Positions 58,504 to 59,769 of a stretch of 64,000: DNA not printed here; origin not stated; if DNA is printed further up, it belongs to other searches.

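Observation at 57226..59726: GC-richer four-gene island of unknown function with receiver-like folds, bounded by a hairpin/promoter and a strong terminator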

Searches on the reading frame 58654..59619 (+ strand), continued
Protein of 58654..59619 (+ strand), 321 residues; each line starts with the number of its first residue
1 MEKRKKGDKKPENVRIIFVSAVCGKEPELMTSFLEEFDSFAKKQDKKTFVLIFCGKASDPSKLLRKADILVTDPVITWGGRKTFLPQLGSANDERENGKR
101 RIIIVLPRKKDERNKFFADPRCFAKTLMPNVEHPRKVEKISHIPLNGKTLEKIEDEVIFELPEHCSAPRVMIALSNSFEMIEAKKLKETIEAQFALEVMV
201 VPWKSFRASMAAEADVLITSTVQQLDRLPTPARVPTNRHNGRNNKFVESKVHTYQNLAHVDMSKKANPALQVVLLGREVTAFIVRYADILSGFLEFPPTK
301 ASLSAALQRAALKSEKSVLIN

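Call 52: fold_search(model_id=the predicted structure, library=pdb)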
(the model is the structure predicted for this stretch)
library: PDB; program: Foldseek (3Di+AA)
matches with E <= 10: 1572; with E <= 0.001: 34
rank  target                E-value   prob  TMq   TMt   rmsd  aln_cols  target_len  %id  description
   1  1w25_A                6.9e-07  1.00  0.34  0.25  19.0       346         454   10  Response regulator PleD in complex with c-diGMP (released 2004-11-18)
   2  2v0n_A                6.4e-06  1.00  0.32  0.24  18.4       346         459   12  ACTIVATED RESPONSE REGULATOR PLED IN COMPLEX WITH C-DIGMP AND GTP- ALPHA-S (released 2007-08-21)
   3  2ayx_MODEL_1_A        2.8e-05  1.00  0.30  0.38  18.1       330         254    9  Solution structure of the E.coli RcsC C-terminus (residues 700-949) containing linker region and phosphoreceiv (released 2006-09-26)
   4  8q52                  3.8e-05  1.00  0.27  0.27  15.4       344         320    9  A PBP-like protein built from fragments of different folds (released 2024-04-10)
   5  4dad                  6.6e-05  1.00  0.31  0.69   4.3       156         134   14  Crystal structure of a Putative pilus assembly-related protein (BPSS2195) from Burkholderia pseudomallei K96243 at 2.50  (released 2012-01-25)
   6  6gt9_A                6.6e-05  0.98  0.24  0.26  19.4       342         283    8  Crystal structure of GanP, a glucose-galactose binding protein from Geobacillus stearothermophilus, in complex with ga (released 2019-06-26)
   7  4rsm_A                6.6e-05  0.98  0.23  0.23  19.9       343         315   12  Crystal structure of carbohydrate transporter msmeg_3599 from mycobacterium smegmatis str. mc2 155, target efi-510970, (released 2014-12-10)
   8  6swl_A                9.5e-05  1.00  0.30  0.66   8.6       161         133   12  The REC domain of XynC, a response regulator from Geobacillus stearothermophilus (released 2020-10-14)
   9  6abj_A                9.5e-05  0.91  0.20  0.19  19.4       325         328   11  The apo-structure of D-lactate dehydrogenase from Pseudomonas aeruginosa (released 2018-09-19)
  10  5z20_D                1.4e-04  0.93  0.21  0.21  19.0       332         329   10  The ternary structure of D-lactate dehydrogenase from Pseudomonas aeruginosa with NADH and oxamate (released 2018-09-19)
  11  4dn6_A                1.8e-04  1.00  0.29  0.68   4.5       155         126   14  Crystal structure of a putative pilus assembly protein (cpaE) from Burkholderia thailandensis E264 at 2.80 A resolutio (released 2012-02-29)
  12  5z20_F                1.8e-04  0.84  0.19  0.19  18.9       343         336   10  The ternary structure of D-lactate dehydrogenase from Pseudomonas aeruginosa with NADH and oxamate (released 2018-09-19)
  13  1l5y_A                1.9e-04  1.00  0.29  0.59   8.0       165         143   17  CRYSTAL STRUCTURE OF MG2+ / BEF3-BOUND RECEIVER DOMAIN OF SINORHIZOBIUM MELILOTI DCTD (released 2002-10-23)
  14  6swb_A                2.1e-04  1.00  0.31  0.70   4.0       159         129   15  The REC domain of AraT, a response regulator from Geobacillus stearothermophilus (released 2020-10-14)
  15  4dn6_B                2.1e-04  1.00  0.29  0.69   3.9       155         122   15  Crystal structure of a putative pilus assembly protein (cpaE) from Burkholderia thailandensis E264 at 2.80 A resolutio (released 2012-02-29)
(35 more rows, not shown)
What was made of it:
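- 58654..59619 (+): p321: basic (net charge +14) protein with tandem receiver-fold domains.
- The N-domain (about residues 14-132) is a (beta-alpha)4 unit. Its invariant residues are S20, D68, D73 (at the end of beta3), G79, P107, R113 and F117.
- A low-confidence linker spans residues 135-165.
- The C-domain (about residues 170-319) is a (beta-alpha)5 unit with no Asp at the acceptor position. It carries an R/K-rich disordered insert at 223-253 and an invariant Pro297 in the beta5 loop. Foldseek PDB top hits are PleD REC-REC (7e-7), RcsC, the CpaE N-domain and CheY (TMt 0.75) (call 52).
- The best structural match is PleD, a tandem receiver protein (call 52).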

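Call 70: search_protein_families(library=pfam, proteins=[L007:6212-6700:+, L007:6722-7762:+, L007:7968-8450:+, L007:8684-9109:+, P0004, P0005, P0006, P0007, L011:9549-10004:+, L013:9518-9946:+], max_evalue=1)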
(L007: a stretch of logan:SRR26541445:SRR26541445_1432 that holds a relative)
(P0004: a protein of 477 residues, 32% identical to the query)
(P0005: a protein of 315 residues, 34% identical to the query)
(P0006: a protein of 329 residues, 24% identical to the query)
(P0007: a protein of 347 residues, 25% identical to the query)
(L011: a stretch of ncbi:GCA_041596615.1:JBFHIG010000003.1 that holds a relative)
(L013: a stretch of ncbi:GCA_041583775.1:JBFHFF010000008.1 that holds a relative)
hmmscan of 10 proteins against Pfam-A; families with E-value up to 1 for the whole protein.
L007:6212-6700:+ (162 aa): 0 families

L007:6722-7762:+ (346 aa): 0 families

L007:7968-8450:+ (160 aa): 1 family
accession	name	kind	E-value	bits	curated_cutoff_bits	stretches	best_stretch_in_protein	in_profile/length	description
PF02604.26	PhdYeFM_antitox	-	0.16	12.2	29.8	1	43-64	3-24/74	Antitoxin Phd_YefM, type II toxin-antitoxin system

L007:8684-9109:+ (141 aa): 1 family
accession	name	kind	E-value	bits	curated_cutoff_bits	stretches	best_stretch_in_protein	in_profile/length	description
PF15191.11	Synaptonemal_3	-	0.068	13.5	27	1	60-103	44-86/92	Synaptonemal complex central element protein 3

P0004 (477 aa): 1 family
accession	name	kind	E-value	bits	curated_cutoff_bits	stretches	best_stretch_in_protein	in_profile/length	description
PF06252.17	GemA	-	0.069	14.5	27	1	267-365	30-110/119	Bacteriophage Mu, GemA protein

P0005 (315 aa): 0 families

P0006 (329 aa): 0 families

P0007 (347 aa): 2 families
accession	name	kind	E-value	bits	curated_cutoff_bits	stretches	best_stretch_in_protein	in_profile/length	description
PF12686.12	DUF3800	-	0.16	13.1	21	1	58-237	1-98/149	Protein of unknown function (DUF3800)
PF14862.11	Defensin_big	-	0.22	12.1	25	1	82-112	20-50/55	Big defensin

L011:9549-10004:+ (151 aa): 0 families

L013:9518-9946:+ (142 aa): 0 families

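Call 76: search_protein_families(library=pfam, proteins=[L009:1378-2541:+, L011:8325-8696:+, L011:7641-8318:+, L013:8778-9416:-, L013:8031-8591:-, L013:6277-7938:+, L013:5765-6277:+], max_evalue=0.1)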
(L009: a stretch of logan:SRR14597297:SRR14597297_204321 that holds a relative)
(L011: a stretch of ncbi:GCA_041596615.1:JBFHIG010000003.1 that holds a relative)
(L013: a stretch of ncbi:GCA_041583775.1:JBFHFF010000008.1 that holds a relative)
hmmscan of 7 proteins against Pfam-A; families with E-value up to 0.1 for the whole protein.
L009:1378-2541:+ (388 aa): 4 families
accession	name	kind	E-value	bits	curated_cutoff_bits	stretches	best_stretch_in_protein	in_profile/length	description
PF00483.29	NTP_transferase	-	6.7e-42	144.2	21.2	1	4-277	3-243/245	Nucleotidyl transferase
PF01050.24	MannoseP_isomer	-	9.4e-10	39.1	23.6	1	343-388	5-50/116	Mannose-6-phosphate isomerase C-terminal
PF22640.1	ManC_GMP_beta-helix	-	1.5e-08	34.8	27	1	282-336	2-55/55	MannoseP isomerase/GMP-like beta-helix domain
PF12804.13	NTP_transf_3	-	0.00018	22.1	27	1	3-64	1-54/160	MobA-like NTP transferase domain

L011:8325-8696:+ (123 aa): 3 families
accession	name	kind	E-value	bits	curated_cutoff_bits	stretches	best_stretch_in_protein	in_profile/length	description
PF13789.11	DUF4181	-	0.012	16.5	25.4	1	24-104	33-107/108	Domain of unknown function (DUF4181)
PF00122.25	E1-E2_ATPase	-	0.024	14.6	28.1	0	77-115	103-141/181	E1-E2 ATPase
PF17280.7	DUF5345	-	0.077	13.6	27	0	78-115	30-67/77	Family of unknown function (DUF5345)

L011:7641-8318:+ (225 aa): 1 family
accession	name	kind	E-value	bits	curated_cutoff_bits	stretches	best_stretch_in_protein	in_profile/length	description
PF01757.29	Acyl_transf_3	-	0.017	14.6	31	1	1-192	145-312/326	Acyltransferase domain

L013:8778-9416:- (212 aa): 0 families

L013:8031-8591:- (186 aa): 1 family
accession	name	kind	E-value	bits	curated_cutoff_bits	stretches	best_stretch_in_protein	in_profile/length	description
PF09811.14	Yae1_N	-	0.00054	20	27.5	0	160-177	14-31/39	Essential protein Yae1, N terminal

L013:6277-7938:+ (553 aa): 1 family
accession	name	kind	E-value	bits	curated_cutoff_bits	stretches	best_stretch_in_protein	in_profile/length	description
PF23581.1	DUF7135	-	0.08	13.2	27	0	493-543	103-154/166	Domain of unknown function (DUF7135)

L013:5765-6277:+ (170 aa): 1 family
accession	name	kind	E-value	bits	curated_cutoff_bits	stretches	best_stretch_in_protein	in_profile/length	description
PF17113.10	AmpE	-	0.021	14.6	21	1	7-94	14-99/284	Regulatory signalling modulator protein AmpE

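Call 85: fold_search(model_id=the predicted structure, library=viral)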
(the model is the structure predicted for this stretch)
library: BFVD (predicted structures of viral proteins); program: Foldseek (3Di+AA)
matches with E <= 10: 887; with E <= 0.001: 14
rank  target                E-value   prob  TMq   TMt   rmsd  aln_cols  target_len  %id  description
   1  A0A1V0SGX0            9.5e-10  1.00  0.31  0.09  21.8       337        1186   11  Putative sensor histidine kinase [Hokovirus HKV1]
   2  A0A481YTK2            1.1e-06  1.00  0.31  0.15  17.3       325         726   11  Histidine kinase [Marseillevirus LCMAC102]
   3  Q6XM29                8.9e-05  0.99  0.26  0.30  16.5       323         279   10  FirrV-1-B7 [Feldmannia irregularis virus a]
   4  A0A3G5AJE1            2.1e-04  0.54  0.17  0.11  20.0       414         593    8  DUF5672 domain-containing protein [Sylvanvirus sp.]
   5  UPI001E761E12         2.2e-04  0.92  0.25  0.20  18.3       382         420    7  (no name look-up for this kind of identifier)
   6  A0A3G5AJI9            2.5e-04  0.96  0.28  0.28  18.7       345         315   10  Uncharacterized protein [Satyrvirus sp.]
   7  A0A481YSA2            3.0e-04  0.63  0.19  0.14  20.2       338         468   13  Taeniidae antigen [Marseillevirus LCMAC101]
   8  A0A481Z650            4.7e-04  0.91  0.24  0.26  17.9       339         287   10  Uncharacterized protein [Pithovirus LCPAC104]
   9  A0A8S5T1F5            6.0e-04  1.00  0.27  0.42  10.7       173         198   12  Response regulator [Myoviridae sp. ctWb16]
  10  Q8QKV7                6.0e-04  1.00  0.27  0.12  15.1       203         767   12  histidine kinase [Ectocarpus siliculosus virus 1 (isolate New Zealand/Kaikoura/1988)]
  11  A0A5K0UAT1            9.2e-04  0.84  0.26  0.19  21.1       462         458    9  Uncharacterized protein [Yasminevirus sp. GU-2018]
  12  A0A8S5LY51            9.8e-04  1.00  0.28  0.30   7.7       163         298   15  Response regulator protein [Myoviridae sp. ctrnx29]
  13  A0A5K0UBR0            9.8e-04  0.90  0.27  0.24  22.0       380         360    9  Uncharacterized protein [Yasminevirus sp. GU-2018]
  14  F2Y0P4                9.8e-04  0.85  0.24  0.13  21.7       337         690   10  (no name in the UniProt tables at hand)
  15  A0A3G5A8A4            1.1e-03  0.89  0.26  0.21  18.8       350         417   13  DUF4214 domain-containing protein [Hyperionvirus sp.]
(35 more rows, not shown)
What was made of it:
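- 58654..59619 (+): BFVD top hits are multi-REC histidine kinases (1e-9) (call 85).
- Closest known: GT4. Different: Structural matches to GT-B proteins are much weaker than those to REC domains (calls 52, 85).
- GT-B proteins appear low in the BFVD list (call 85). GT-B hits have Foldseek probabilities of 0.2-0.8, against 1.0 for receiver domains (calls 52, 85).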

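Call 94: find_related_loci(query=window:58654-59619:+, collection=viral_contigs, flank=5000)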
Query window:58654-59619:+ (321 aa) in viral_contigs; peptide patterns used: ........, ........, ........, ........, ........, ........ (x = any residue, [..] = any of these).
6 stretches matched a pattern, but none encodes a relative of the query by tblastn (E <= 1e-3).
